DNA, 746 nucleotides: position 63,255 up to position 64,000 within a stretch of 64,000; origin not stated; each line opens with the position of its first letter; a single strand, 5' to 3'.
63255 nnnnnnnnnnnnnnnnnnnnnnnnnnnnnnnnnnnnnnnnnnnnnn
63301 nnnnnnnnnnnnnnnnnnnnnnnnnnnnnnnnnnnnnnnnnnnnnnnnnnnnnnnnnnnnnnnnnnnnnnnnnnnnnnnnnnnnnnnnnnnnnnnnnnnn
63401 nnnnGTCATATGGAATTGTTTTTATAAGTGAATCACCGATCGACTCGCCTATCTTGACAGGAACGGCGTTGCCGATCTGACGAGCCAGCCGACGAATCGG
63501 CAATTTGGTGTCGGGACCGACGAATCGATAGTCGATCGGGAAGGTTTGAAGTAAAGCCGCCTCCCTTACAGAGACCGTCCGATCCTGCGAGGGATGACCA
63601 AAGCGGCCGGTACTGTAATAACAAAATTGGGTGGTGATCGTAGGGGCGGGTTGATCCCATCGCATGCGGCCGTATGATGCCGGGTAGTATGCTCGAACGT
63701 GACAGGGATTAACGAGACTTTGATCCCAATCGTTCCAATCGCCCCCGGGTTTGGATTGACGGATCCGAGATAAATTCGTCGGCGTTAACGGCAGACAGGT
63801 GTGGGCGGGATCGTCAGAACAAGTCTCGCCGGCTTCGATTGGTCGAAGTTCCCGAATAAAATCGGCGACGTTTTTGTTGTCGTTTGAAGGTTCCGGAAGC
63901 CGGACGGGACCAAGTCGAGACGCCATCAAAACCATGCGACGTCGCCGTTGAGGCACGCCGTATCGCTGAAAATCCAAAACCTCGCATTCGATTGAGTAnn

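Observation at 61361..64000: C5-methyltransferase translationally coupled to a GHKL-ATPase/Shedu-like nuclease fusion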

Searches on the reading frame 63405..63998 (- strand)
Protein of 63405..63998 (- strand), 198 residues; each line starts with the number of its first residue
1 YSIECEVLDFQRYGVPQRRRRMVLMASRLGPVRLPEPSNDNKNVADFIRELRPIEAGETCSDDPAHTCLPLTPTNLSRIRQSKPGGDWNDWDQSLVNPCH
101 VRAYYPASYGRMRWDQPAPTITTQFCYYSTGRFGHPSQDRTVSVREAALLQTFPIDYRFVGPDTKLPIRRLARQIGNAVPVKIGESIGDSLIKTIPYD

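Call 8: search_protein_families(library=pfam, proteins=[window:63405-63998:-], max_evalue=0.01)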
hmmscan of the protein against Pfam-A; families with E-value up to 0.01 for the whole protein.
window:63405-63998:- (198 aa): 1 family
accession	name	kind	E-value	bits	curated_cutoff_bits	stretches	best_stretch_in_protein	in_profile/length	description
PF00145.23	DNA_methylase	-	7.6e-21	75.3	22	1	1-193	135-324/324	C-5 cytosine-specific DNA methylase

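Call 9: search_protein_families(library=padloc, proteins=[window:63405-63998:-], max_evalue=0.01)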
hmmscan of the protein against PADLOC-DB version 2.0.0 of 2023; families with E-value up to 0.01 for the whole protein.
window:63405-63998:- (198 aa): 44 families (the best 25 are shown)
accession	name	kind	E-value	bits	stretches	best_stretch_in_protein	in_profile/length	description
PDLC02651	DrmMII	-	3.1e-47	159.3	1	11-193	160-355/371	DrmMII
PDLC03378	MTase_II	-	4.1e-42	142.7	1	1-195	141-330/344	Type II methyltransferase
PDLC00033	DruM2|DruM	-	3.8e-40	136.3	1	1-193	164-362/368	DNA cytosine methylase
PDLC03234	MTase_II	-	7e-31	105.8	2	77-195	251-366/375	Type II methyltransferase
PDLC03237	MTase_II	-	4.9e-23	79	1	108-194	709-790/1036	Type II methyltransferase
PDLC03326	MTase_II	-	4.2e-22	76.9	2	107-195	289-376/412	Type II methyltransferase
PDLC03272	MTase_II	-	5.5e-22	76.5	1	1-195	209-390/407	Type II methyltransferase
PDLC02656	DrmMII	-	6.6e-21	72.7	2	104-194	384-468/491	DrmMII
PDLC02650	DrmMII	-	8.1e-19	65.8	1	1-188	216-411/435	DrmMII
PDLC03231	MTase_II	-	6e-17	59.6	1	86-192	365-463/488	Type II methyltransferase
PDLC00026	DruM2|DruM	-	8.1e-17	59.8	1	1-194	141-317/336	DNA cytosine methylase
PDLC03279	MTase_II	-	7.1e-16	55.6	1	96-195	259-353/587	Type II methyltransferase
PDLC03368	MTase_II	-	1e-15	55.2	1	6-183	244-417/427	Type II methyltransferase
PDLC03381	MTase_II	-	1.7e-15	54.9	1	107-192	62-142/396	Type II methyltransferase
PDLC02649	DrmMII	-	4e-15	53.7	2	136-193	362-416/422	DrmMII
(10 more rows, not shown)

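Call 10: search_protein_families(library=ncbifam, proteins=[window:63405-63998:-], max_evalue=0.01)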
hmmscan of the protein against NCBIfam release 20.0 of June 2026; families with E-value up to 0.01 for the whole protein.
window:63405-63998:- (198 aa): 1 family
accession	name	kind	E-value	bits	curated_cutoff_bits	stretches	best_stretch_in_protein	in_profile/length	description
TIGR00675.1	dcm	superfamily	7.4e-14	52.1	100.65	1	1-190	134-328/329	DNA (cytosine-5-)-methyltransferase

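Call 66: find_homologous_proteins(query=window:63405-63998:-, max_evalue=1e-10)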
Query window:63405-63998:- (198 aa): 4059 proteins with E <= 1e-10 among 4264 candidates; the best 120 are listed.
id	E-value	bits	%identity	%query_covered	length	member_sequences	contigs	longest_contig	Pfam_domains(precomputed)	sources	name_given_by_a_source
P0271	1.1e-131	455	99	100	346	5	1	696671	PF00145.24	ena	-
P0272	2.5e-95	336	72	98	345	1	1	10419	PF00145.24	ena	-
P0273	6.2e-95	335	72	99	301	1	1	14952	PF00145.24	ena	-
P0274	8.7e-94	331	71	98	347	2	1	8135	PF00145.24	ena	-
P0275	7.0e-93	328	71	98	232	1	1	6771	PF00145.24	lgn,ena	-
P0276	2.2e-92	326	70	98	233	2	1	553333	PF00145.24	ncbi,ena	-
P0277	2.8e-92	326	70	98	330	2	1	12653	PF00145.24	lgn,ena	-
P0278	1.7e-91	324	72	96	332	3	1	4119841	PF00145.24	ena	-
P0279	5.3e-91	322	70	98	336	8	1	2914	PF00145.24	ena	-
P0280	6.3e-91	322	72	98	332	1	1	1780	PF00145.24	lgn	-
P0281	7.9e-91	321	71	96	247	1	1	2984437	PF00145.24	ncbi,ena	-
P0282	7.4e-89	315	69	99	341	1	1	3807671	PF00145.24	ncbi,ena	-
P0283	3.3e-88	313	69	98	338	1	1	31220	PF00145.24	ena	-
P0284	1.6e-86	307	69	96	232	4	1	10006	PF00145.24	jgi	-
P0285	2.1e-86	307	66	97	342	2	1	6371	PF00145.24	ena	-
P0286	3.3e-86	306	69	97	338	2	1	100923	PF00145.24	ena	-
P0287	8.7e-86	305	65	99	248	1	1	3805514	PF00145.24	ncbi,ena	-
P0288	2.4e-85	303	66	98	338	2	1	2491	PF00145.24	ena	-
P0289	8.0e-82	292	71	88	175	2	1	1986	PF00145.24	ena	-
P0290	9.3e-81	288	64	98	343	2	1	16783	PF00145.24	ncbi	-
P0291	9.8e-80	285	65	96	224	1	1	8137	PF00145.24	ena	-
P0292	3.5e-79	283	62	97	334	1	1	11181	PF00145.24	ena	-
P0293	5.0e-79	283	64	95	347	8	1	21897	PF00145.24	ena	-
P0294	9.8e-79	282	71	86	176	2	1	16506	PF00145.24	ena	-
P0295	2.3e-78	281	63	97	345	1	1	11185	PF00145.24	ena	-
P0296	2.9e-77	277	61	98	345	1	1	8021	PF00145.24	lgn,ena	-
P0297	5.0e-77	276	64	94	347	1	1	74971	PF00145.24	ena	-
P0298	5.5e-77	276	61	98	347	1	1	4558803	PF00145.24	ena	-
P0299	7.0e-77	276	61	98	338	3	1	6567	PF00145.24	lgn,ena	-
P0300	8.3e-77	276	60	98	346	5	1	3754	PF00145.24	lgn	-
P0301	1.1e-76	275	61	98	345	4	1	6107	PF00145.24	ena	-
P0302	4.5e-76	273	68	85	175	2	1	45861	PF00145.24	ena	-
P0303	7.0e-76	273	62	95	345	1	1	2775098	PF00145.24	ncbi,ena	-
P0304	8.9e-76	272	62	97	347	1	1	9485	PF00145.24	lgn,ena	-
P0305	9.4e-76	272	61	98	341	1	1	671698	PF00145.24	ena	-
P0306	1.0e-75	272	61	98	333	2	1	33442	PF00145.24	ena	-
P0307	1.0e-75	272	64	93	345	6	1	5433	PF00145.24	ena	-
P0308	1.5e-75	271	61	98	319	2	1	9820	PF00145.24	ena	-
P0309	2.9e-75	270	61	98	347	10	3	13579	PF00145.24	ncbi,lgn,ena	-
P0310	3.7e-75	270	59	97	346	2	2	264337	PF00145.24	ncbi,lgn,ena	-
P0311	4.0e-75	270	60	100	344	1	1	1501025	PF00145.24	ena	-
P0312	4.6e-75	270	62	98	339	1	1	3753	PF00145.24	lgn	-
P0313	1.1e-74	269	61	98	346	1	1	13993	PF00145.24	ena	-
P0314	1.5e-74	268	62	97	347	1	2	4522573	PF00145.24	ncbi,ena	-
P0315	1.8e-74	268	60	98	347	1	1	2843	PF00145.24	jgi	-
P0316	2.8e-74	267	60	98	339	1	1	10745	PF00145.24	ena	-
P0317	4.3e-74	267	58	97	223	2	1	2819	PF00145.24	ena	-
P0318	4.4e-74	267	59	98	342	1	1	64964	PF00145.24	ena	-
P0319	1.3e-73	265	59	98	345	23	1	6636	PF00145.24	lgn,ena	-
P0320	1.5e-73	265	59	98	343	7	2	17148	PF00145.24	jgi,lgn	-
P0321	1.8e-73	265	60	98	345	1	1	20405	PF00145.24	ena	-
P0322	2.3e-73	264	63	93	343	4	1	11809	PF00145.24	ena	-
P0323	4.6e-73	263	60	97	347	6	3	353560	PF00145.24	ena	-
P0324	6.6e-73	263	58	98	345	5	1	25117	PF00145.24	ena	-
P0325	6.9e-73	263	58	98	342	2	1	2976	PF00145.24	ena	-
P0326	6.9e-73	263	62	96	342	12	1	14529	PF00145.24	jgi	-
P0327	7.6e-73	263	62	99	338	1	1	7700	PF00145.24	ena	-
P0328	8.7e-73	262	59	98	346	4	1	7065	PF00145.24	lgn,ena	-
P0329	1.2e-72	262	60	96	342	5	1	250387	PF00145.24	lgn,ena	-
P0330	1.3e-72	262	59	98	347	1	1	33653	PF00145.24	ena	-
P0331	1.7e-72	261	61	96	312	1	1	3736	PF00145.24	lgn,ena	-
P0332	2.1e-72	261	59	98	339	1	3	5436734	PF00145.24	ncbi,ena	-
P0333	2.9e-72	261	59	98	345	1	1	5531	PF00145.24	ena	-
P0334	4.0e-72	260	60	97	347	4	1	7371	PF00145.24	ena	-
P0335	4.1e-72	260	57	98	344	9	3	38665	PF00145.24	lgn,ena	-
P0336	4.4e-72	260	57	98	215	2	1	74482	PF00145.24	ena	-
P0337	4.6e-72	260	59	97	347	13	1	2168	PF00145.24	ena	-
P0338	5.1e-72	260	59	98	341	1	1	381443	PF00145.24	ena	-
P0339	7.3e-72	259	60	98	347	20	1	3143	PF00145.24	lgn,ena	-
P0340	9.5e-72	259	62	92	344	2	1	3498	PF00145.24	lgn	-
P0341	1.2e-71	259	61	92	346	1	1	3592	PF00145.24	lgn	-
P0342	1.4e-71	259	59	98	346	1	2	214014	PF00145.24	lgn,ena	-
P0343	1.4e-71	258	58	97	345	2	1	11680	PF00145.24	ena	-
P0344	1.7e-71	258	58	98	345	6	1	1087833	PF00145.24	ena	-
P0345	2.0e-71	258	59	98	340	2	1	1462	PF00145.24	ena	-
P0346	2.2e-71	258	58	98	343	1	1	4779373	PF00145.24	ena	-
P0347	2.3e-71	258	59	98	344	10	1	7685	PF00145.24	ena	-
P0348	2.3e-71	258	60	98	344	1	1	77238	PF00145.24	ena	-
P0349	2.4e-71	258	59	97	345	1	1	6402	PF00145.24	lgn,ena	-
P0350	2.8e-71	257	62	92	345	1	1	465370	PF00145.24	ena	-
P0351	3.4e-71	257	58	98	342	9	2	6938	PF00145.24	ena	-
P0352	3.4e-71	257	59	97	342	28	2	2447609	PF00145.24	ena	-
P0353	4.7e-71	257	58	98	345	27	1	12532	PF00145.24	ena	-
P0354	4.8e-71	257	57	96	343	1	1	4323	PF00145.24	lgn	-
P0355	4.9e-71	257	59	98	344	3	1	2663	PF00145.24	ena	-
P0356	5.2e-71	257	59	96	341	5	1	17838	PF00145.24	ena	-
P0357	5.8e-71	256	58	96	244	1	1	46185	PF00145.24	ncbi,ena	-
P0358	1.0e-70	256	59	95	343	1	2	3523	PF00145.24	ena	-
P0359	1.0e-70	256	61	92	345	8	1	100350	PF00145.24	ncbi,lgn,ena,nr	ncbi:MAG: DNA cytosine methyltransferase [Acidimicrobiaceae bacterium]|nr:DNA cytosine methyltransfe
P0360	1.2e-70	255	59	97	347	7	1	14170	PF00145.24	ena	-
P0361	1.2e-70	255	57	98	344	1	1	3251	PF00145.24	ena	-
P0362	1.7e-70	255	60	96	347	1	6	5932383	PF00145.24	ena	-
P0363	1.8e-70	255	59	98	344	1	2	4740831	PF00145.24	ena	-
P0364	1.9e-70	255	60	92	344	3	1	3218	PF00145.24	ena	-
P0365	2.1e-70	255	59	98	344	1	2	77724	PF00145.24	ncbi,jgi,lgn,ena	-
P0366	2.4e-70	254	58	98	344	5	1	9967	PF00145.24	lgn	-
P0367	2.6e-70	254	58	98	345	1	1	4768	PF00145.24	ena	-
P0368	2.6e-70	254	58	98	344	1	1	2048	PF00145.24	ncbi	-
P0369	2.7e-70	254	58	98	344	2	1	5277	PF00145.24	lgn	-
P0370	3.0e-70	254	62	92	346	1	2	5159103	PF00145.24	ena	-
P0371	3.8e-70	254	60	96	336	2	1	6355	PF00145.24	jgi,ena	-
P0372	3.9e-70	254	58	98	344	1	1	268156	PF00145.24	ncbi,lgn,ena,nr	ncbi:MAG: DNA cytosine methyltransferase [Chloroflexota bacterium]|nr:DNA cytosine methyltransferase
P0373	5.4e-70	253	61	92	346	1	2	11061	PF00145.24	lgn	-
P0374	1.1e-69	252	56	98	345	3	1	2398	PF00145.24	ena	-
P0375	1.3e-69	252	57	97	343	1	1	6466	PF00145.24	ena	-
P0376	1.4e-69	252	59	92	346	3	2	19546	PF00145.24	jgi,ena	-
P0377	1.6e-69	252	57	98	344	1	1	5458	PF00145.24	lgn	-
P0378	1.8e-69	252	58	96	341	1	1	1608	PF00145.24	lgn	-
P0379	2.0e-69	251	57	98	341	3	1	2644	PF00145.24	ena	-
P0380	2.6e-69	251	60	95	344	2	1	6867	PF00145.24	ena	-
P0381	3.4e-69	251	57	96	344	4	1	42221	PF00145.24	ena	-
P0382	3.6e-69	251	57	98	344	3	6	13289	PF00145.24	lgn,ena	-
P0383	4.1e-69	250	57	97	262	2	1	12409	PF00145.24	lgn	-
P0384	4.2e-69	250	59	97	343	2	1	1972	PF00145.24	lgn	-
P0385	4.7e-69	250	59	94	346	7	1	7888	PF00145.24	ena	-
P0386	8.5e-69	249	57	96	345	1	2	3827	PF00145.24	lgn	-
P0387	9.1e-69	249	57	98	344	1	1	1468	PF00145.24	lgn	-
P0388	1.3e-68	249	59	98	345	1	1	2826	PF00145.24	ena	-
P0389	1.5e-68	249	62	93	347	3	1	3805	PF00145.24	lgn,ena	-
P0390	1.6e-68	249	58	98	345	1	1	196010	PF00145.24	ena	-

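Call 67: find_encoding_contigs(protein=P0271, flank=10000, max_places=3)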
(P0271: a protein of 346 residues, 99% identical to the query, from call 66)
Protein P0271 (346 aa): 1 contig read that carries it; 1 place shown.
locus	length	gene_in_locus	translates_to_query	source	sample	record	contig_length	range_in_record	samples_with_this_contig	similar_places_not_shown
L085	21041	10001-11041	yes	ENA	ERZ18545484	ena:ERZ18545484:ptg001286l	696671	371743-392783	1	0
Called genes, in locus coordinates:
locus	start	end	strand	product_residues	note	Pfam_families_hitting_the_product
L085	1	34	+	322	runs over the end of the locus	PF00005:ABC_tran, PF13304:AAA_21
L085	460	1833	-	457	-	-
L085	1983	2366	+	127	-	-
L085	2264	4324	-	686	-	PF09423:PhoD (faint)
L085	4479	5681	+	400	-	PF13360:PQQ_2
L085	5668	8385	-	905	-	PF03176:MMPL, PF02355:SecD_SecF_C (faint), PF03176:MMPL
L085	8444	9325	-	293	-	PF20772:TACO1_YebC_N, PF01709:Transcrip_reg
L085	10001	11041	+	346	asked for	PF00145:DNA_methylase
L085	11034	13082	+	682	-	PF02518:HATPase_c (faint), PF13589:HATPase_c_3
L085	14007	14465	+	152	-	PF03235:GmrSD_N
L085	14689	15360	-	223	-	-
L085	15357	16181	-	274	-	-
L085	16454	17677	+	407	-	-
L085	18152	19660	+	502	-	PF00884:Sulfatase, PF01663:Phosphodiest, PF16347:SGSH_C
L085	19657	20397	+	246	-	PF02633:Creatininase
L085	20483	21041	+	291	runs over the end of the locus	PF00698:Acyl_transf_1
